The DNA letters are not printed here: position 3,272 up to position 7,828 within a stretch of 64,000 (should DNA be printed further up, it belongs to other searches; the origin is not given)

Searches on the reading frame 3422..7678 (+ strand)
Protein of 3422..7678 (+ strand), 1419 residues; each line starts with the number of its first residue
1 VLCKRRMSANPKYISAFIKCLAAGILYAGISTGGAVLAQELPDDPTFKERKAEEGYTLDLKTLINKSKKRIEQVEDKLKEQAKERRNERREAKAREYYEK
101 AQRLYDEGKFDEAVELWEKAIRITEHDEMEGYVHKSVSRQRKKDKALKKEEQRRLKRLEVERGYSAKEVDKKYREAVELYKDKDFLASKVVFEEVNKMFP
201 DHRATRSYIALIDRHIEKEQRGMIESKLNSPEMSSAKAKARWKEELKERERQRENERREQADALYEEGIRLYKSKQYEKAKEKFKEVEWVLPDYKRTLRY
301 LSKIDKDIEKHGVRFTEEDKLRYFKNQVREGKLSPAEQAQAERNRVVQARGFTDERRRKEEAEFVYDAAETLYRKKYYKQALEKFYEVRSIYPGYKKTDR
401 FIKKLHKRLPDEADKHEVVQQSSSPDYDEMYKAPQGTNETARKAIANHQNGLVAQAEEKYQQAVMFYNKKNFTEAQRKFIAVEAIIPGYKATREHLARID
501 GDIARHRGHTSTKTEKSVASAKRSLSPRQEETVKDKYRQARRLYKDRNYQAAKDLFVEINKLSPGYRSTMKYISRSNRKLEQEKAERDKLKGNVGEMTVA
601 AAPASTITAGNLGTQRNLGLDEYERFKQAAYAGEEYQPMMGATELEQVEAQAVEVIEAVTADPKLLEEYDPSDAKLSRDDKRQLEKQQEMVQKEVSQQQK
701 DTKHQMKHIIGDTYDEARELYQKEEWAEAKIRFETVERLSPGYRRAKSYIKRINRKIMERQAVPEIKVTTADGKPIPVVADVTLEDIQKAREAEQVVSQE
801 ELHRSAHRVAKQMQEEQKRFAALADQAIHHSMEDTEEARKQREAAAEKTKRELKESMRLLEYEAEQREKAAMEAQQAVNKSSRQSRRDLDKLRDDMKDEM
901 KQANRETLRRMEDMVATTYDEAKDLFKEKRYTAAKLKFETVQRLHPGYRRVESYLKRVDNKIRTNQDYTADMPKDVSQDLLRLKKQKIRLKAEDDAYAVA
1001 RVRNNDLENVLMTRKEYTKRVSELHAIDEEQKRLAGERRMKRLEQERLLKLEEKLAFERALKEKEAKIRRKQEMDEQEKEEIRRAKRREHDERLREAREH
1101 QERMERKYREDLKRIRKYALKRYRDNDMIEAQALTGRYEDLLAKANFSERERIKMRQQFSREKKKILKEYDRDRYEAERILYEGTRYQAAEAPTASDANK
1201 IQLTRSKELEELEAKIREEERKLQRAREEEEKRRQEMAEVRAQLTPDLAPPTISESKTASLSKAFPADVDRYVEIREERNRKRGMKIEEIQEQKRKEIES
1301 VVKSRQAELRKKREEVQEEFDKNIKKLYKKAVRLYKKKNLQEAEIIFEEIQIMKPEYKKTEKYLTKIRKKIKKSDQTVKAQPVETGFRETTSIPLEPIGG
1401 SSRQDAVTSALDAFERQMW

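Call 44: search_protein_families(library=pfam, proteins=[window:3422-7678:+], max_evalue=0.0001)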
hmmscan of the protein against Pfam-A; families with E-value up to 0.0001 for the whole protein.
window:3422-7678:+ (1419 aa): 1 family
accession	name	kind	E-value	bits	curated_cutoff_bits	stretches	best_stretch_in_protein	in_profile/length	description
PF07719.23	TPR_2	-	3.5e-11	42.8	27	0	94-126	1-33/34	Tetratricopeptide repeat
